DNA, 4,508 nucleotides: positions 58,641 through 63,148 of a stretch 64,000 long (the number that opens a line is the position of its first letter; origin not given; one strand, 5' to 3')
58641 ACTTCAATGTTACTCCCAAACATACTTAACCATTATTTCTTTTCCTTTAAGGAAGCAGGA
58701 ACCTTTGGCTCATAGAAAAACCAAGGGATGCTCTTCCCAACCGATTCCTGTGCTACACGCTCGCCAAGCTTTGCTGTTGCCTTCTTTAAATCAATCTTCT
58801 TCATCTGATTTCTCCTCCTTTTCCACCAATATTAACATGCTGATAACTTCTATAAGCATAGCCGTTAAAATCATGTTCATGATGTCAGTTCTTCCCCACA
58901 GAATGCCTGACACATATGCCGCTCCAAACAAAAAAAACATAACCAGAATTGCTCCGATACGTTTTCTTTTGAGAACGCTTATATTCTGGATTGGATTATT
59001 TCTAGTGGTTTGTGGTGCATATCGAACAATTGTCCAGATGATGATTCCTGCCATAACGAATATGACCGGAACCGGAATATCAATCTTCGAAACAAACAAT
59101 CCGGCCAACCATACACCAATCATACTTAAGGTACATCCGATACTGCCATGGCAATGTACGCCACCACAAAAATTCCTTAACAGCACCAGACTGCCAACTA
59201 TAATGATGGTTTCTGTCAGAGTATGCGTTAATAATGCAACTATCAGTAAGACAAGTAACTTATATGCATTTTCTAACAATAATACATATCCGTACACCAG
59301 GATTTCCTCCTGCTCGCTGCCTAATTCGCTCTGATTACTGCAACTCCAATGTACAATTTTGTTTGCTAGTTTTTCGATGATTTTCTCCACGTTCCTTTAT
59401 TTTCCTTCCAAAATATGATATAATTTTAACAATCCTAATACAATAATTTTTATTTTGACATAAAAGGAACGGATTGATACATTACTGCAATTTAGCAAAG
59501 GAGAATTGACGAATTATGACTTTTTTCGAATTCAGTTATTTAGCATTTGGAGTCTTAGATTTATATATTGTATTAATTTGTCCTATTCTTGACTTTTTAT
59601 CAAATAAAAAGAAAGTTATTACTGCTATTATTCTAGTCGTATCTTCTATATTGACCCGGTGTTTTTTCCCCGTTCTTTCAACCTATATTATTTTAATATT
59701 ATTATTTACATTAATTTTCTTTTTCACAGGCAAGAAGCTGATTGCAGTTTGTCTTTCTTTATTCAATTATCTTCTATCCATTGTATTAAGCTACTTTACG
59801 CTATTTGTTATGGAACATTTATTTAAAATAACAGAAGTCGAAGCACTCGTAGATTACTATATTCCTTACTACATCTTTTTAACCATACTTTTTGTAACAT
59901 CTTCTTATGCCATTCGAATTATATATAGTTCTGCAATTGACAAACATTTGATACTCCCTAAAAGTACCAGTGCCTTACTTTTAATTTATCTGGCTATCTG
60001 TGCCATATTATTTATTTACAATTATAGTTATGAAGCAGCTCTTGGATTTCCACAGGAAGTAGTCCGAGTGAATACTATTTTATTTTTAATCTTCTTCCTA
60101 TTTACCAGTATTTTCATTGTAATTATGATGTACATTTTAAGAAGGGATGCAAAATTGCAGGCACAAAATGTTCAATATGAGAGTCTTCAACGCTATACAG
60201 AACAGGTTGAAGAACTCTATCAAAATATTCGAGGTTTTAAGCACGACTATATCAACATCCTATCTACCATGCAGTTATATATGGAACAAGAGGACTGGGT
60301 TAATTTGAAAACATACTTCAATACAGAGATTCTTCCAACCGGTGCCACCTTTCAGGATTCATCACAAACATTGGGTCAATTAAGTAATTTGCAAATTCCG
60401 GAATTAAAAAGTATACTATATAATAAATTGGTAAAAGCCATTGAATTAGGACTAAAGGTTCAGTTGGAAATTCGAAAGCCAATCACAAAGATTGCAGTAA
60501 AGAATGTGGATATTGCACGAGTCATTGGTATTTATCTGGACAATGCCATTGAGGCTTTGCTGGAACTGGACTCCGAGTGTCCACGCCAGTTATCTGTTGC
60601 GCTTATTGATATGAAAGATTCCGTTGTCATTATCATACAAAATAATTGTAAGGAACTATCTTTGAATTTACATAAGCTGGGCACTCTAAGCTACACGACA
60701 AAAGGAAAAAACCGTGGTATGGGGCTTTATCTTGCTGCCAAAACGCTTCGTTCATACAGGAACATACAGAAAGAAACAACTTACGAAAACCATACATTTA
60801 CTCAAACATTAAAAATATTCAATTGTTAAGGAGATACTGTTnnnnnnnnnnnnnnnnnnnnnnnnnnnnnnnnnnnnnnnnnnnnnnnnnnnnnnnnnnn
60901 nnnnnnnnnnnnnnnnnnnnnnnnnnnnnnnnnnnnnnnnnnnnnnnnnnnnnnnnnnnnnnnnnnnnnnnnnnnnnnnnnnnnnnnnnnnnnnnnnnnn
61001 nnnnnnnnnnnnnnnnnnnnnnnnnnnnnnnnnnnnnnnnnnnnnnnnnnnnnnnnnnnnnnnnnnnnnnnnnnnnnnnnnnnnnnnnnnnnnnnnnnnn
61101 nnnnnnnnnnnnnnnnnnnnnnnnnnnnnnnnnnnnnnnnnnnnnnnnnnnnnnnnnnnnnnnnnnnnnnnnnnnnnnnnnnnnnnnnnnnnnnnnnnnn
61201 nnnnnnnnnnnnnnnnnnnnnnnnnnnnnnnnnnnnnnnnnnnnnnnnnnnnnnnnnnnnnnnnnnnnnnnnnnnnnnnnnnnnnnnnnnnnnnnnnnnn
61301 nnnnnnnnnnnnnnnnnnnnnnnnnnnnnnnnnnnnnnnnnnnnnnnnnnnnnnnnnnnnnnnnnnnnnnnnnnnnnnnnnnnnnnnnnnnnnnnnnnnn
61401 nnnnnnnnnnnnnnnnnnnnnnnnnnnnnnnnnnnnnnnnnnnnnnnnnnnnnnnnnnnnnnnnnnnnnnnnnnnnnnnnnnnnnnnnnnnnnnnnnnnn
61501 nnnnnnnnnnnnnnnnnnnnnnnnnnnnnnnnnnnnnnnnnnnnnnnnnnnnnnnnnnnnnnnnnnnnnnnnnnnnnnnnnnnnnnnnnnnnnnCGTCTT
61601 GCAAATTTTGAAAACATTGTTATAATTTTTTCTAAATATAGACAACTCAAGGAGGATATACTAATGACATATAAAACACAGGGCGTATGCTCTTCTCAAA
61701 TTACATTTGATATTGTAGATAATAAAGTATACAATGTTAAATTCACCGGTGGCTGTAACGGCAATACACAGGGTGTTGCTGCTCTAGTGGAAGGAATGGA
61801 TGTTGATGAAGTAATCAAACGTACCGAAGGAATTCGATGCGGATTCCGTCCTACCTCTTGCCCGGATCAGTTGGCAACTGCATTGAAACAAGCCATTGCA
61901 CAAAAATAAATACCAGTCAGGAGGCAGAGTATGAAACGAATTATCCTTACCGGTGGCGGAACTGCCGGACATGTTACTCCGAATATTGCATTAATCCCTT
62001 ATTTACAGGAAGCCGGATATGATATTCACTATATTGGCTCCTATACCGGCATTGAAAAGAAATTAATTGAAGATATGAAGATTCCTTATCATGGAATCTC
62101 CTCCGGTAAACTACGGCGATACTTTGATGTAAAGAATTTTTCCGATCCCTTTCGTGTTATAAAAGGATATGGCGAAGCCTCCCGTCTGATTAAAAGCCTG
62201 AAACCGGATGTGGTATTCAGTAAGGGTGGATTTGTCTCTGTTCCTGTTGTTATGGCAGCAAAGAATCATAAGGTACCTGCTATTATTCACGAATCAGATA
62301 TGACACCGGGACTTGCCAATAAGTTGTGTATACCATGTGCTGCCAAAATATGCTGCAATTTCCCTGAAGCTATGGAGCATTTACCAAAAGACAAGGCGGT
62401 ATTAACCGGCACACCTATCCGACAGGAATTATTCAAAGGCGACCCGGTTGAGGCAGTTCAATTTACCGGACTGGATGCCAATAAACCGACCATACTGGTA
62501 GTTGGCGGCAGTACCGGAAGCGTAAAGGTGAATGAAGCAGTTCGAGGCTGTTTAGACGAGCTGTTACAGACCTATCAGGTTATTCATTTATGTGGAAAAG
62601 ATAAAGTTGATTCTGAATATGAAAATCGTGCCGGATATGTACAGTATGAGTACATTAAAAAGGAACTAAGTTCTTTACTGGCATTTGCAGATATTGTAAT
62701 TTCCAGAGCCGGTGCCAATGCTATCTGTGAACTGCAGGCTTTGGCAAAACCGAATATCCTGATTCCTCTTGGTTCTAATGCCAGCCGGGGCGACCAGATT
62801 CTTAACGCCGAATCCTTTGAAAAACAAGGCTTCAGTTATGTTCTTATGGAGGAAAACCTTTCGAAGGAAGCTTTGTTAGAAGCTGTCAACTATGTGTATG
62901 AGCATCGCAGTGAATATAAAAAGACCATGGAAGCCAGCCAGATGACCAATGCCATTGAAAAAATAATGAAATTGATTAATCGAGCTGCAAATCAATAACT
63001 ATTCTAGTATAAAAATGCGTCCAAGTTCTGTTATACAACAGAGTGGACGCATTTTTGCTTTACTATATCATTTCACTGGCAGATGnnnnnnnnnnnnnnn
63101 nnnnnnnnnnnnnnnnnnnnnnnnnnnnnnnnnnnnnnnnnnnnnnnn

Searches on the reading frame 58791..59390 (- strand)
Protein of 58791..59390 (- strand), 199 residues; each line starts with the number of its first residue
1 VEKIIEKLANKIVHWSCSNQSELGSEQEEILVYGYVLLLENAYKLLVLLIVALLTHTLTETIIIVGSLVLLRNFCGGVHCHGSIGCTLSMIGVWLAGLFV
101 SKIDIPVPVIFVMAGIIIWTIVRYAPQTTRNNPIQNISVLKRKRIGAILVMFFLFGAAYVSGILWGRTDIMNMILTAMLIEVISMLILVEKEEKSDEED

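Call 81: search_protein_families(library=pfam, proteins=[window:58791-59390:-], max_evalue=0.001)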
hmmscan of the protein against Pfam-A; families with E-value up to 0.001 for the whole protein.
window:58791-59390:- (199 aa): 1 family
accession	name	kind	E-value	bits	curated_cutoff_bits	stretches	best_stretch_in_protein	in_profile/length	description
PF04647.20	AgrB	-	8.8e-33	113.6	23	1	9-187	1-183/185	Accessory gene regulator B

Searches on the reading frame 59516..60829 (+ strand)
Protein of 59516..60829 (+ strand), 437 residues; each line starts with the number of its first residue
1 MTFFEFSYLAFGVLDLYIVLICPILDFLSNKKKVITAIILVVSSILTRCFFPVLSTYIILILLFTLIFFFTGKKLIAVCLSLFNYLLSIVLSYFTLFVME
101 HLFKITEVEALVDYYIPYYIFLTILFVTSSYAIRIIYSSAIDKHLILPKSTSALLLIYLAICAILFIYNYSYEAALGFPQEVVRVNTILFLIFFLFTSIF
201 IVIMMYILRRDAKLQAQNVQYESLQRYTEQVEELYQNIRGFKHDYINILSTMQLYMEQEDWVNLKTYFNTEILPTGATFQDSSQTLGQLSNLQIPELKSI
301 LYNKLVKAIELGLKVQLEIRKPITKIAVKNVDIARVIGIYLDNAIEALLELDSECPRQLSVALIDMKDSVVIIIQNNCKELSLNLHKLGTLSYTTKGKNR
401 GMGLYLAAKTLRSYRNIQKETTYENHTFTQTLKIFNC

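Call 81: search_protein_families(library=pfam, proteins=[window:59516-60829:+], max_evalue=0.001)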
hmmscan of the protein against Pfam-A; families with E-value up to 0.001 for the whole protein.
window:59516-60829:+ (437 aa): 2 families
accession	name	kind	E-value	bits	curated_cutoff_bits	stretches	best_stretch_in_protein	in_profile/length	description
PF14501.12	HATPase_c_5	-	8.7e-15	54.9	22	1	329-434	2-101/102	GHKL domain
PF02518.31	HATPase_c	-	0.00014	22.7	26.4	1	331-419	4-93/111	Histidine kinase-, DNA gyrase B-, and HSP90-like ATPase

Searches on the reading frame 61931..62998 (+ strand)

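Call 81: search_protein_families(library=pfam, proteins=[window:61931-62998:+], max_evalue=0.001)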
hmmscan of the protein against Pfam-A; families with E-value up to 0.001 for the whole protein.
window:61931-62998:+ (355 aa): 2 families
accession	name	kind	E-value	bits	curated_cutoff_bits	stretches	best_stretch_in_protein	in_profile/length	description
PF03033.26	Glyco_transf_28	-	4e-41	140.8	26.2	1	4-140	1-137/139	Glycosyltransferase family 28 N-terminal domain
PF04101.22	Glyco_tran_28_C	-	1.5e-33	116.7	22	1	187-346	1-163/166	Glycosyltransferase family 28 C-terminal domain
